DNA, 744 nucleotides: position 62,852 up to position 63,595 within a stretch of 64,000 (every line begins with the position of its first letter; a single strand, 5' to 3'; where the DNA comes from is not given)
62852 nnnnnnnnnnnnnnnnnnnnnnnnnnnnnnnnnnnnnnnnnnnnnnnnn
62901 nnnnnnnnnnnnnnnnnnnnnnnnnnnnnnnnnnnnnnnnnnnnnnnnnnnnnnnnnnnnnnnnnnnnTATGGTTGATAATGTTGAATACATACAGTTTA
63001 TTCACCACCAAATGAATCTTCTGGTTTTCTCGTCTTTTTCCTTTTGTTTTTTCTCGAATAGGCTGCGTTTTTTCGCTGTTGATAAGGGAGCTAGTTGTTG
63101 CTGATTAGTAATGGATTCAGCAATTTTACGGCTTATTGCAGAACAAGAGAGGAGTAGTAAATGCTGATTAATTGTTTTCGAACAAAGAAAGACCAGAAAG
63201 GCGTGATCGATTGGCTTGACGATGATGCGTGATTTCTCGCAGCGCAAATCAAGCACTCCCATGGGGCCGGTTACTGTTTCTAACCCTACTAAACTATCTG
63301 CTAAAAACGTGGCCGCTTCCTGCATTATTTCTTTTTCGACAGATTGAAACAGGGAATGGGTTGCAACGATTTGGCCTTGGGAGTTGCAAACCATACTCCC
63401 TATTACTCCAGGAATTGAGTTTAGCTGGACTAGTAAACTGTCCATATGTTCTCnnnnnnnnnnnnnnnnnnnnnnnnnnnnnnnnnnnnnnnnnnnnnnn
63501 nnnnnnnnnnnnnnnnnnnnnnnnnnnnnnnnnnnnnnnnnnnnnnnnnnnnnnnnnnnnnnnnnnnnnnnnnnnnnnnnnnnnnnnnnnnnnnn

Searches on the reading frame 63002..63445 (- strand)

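Call 78: search_protein_families(library=pfam, proteins=[window:63002-63445:-], max_evalue=0.001)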
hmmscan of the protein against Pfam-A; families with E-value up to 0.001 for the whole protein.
window:63002-63445:- (147 aa): 1 family
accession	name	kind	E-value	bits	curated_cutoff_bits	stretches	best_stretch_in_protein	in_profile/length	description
PF03259.23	Robl_LC7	-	0.00087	19.4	23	0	3-85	4-88/91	Roadblock/LC7 domain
